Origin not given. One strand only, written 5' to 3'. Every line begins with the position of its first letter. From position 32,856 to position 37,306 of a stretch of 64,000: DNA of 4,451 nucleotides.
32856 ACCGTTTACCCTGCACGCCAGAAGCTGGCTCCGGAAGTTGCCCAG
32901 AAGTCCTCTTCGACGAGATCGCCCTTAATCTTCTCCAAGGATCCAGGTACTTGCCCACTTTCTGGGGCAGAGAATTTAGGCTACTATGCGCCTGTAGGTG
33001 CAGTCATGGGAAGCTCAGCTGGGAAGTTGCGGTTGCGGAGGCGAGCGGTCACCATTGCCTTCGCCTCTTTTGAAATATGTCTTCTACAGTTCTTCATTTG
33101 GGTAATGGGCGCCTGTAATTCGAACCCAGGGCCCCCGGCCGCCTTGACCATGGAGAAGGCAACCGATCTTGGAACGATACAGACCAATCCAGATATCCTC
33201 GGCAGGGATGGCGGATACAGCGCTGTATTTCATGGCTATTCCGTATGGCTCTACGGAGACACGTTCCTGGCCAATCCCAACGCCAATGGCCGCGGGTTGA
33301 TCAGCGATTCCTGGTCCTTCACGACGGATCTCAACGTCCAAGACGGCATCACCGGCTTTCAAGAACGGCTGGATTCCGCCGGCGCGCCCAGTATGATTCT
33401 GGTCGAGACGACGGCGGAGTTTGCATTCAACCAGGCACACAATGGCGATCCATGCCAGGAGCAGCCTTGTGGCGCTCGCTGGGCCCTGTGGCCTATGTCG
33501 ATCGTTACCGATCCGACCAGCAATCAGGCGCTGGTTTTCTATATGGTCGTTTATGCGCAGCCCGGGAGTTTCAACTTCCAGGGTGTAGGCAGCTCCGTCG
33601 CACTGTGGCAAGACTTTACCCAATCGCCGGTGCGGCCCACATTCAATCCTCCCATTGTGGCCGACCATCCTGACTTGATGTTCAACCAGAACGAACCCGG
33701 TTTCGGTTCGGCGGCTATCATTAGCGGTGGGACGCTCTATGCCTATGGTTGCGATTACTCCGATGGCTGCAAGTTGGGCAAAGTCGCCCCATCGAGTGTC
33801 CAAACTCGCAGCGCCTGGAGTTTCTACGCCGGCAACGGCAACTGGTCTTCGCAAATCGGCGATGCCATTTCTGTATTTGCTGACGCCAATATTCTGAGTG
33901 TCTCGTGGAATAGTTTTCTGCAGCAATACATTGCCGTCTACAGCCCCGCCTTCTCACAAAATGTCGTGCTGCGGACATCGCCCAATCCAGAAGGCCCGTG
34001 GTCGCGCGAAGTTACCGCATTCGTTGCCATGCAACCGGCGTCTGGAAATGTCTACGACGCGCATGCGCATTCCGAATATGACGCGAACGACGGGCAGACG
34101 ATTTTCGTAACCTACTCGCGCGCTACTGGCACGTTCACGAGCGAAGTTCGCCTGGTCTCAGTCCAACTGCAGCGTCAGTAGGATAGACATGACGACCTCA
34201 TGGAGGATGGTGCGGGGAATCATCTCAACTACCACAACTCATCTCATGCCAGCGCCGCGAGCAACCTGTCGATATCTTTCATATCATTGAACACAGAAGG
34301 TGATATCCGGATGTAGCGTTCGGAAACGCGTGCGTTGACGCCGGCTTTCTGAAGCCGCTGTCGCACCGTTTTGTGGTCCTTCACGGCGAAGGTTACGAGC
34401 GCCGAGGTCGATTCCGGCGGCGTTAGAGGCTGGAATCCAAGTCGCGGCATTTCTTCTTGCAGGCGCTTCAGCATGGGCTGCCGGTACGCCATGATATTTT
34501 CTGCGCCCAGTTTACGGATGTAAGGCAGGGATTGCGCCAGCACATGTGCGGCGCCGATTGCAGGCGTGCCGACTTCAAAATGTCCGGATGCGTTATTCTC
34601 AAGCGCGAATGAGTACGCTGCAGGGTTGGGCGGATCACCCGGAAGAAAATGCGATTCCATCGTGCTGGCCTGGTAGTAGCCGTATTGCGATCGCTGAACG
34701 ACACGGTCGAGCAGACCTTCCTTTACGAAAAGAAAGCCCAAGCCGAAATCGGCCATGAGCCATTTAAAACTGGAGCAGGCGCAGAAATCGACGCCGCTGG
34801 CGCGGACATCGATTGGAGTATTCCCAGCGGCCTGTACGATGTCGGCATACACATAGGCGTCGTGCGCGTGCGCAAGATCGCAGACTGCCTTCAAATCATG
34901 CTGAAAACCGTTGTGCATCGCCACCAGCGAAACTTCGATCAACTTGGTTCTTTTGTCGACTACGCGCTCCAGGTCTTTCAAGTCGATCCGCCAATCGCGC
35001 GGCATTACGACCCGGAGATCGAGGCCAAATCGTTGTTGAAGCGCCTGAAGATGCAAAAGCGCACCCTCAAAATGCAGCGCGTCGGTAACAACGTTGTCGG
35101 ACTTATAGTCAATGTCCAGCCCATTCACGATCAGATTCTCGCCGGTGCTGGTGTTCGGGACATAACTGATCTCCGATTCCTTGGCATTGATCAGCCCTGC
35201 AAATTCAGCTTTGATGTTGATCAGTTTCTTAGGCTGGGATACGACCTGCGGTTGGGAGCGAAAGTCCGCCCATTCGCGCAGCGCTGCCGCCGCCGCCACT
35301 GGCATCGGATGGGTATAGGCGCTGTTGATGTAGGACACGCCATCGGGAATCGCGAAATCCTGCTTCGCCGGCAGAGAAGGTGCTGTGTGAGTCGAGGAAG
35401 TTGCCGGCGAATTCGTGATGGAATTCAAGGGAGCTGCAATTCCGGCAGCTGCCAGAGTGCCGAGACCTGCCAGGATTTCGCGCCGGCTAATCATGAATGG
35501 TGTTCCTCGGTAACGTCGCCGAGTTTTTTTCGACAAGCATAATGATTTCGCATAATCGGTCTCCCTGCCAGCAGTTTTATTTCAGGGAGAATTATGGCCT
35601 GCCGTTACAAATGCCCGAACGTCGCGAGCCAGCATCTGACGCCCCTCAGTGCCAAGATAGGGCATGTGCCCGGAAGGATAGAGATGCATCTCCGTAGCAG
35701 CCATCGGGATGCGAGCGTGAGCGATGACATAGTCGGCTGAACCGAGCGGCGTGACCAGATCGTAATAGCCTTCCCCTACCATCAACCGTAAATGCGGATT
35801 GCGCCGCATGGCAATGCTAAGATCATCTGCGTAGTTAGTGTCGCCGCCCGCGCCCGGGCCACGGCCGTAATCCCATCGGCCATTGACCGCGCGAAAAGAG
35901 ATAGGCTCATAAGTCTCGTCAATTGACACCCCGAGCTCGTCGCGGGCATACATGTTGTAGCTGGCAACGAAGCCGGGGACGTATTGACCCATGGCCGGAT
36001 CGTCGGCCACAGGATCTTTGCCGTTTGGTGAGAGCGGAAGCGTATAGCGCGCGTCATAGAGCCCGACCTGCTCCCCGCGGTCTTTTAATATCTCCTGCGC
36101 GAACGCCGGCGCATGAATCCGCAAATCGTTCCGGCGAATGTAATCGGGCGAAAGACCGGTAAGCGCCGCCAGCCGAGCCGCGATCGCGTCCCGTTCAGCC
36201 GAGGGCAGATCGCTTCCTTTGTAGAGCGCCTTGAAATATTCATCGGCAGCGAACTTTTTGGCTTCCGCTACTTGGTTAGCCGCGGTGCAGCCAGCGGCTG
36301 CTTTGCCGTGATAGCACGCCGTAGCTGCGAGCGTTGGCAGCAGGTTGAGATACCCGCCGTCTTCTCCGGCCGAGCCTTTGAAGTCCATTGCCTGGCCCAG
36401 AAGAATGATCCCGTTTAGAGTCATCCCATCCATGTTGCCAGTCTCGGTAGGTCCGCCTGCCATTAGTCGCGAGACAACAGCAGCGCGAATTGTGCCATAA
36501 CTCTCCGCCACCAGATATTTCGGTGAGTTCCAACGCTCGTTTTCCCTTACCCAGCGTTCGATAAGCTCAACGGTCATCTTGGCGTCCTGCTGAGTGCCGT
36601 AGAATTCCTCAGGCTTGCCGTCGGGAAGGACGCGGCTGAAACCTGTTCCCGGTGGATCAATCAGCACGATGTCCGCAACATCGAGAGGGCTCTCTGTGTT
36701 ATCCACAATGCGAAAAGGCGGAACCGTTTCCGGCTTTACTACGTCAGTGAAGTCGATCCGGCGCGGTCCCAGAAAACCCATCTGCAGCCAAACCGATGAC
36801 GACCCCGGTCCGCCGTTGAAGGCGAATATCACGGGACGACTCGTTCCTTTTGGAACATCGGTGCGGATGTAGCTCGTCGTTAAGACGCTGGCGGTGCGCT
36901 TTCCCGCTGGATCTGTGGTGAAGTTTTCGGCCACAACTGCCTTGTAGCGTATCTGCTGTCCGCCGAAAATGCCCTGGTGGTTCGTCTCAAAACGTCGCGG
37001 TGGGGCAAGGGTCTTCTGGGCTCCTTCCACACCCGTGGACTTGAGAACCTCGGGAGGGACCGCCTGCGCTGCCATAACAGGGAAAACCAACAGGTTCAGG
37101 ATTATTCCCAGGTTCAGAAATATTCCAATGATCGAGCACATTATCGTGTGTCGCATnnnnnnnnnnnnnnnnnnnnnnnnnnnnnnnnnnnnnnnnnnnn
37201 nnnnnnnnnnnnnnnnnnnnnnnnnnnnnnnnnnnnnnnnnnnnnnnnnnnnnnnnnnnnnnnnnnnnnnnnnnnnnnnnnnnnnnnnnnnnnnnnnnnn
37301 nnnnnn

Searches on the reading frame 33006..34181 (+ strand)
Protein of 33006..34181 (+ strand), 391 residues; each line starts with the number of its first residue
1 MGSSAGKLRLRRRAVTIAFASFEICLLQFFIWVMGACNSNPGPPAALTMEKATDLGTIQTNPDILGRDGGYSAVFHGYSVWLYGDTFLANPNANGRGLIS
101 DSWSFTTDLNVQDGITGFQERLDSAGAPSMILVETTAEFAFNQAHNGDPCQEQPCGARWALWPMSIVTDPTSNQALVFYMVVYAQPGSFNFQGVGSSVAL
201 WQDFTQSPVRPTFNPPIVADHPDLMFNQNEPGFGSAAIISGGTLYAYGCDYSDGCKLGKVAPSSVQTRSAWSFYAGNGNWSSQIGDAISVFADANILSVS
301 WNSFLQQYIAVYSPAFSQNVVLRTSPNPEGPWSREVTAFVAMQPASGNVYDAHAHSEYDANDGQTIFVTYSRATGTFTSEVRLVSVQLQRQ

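Call 90: search_protein_families(library=pfam, proteins=[window:33006-34181:+], max_evalue=0.00001)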
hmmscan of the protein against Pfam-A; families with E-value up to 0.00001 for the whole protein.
window:33006-34181:+ (391 aa): 1 family
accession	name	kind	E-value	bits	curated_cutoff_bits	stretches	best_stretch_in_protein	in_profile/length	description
PF13810.12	DUF4185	-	3e-17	63.2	39.5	1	64-371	12-298/309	Domain of unknown function (DUF4185)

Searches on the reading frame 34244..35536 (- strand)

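Call 91: search_protein_families(library=pfam, proteins=[window:34244-35536:-], max_evalue=0.00001)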
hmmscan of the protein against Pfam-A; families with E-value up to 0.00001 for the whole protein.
window:34244-35536:- (430 aa): 2 families
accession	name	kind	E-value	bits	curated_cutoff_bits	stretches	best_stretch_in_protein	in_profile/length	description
PF00266.25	Aminotran_5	-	3.5e-37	128.7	21.5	1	104-403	44-336/371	Aminotransferase class-V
PF01041.23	DegT_DnrJ_EryC1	-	9.5e-07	28.8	19.8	0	177-257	93-170/360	DegT/DnrJ/EryC1/StrS aminotransferase family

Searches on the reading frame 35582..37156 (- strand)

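Call 91: search_protein_families(library=pfam, proteins=[window:35582-37156:-], max_evalue=0.00001)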
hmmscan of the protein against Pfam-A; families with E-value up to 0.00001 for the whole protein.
window:35582-37156:- (524 aa): 1 family
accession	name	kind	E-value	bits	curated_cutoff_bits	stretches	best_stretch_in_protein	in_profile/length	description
PF00450.28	Peptidase_S10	-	1.3e-09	38.4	21.9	1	105-245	38-174/420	Serine carboxypeptidase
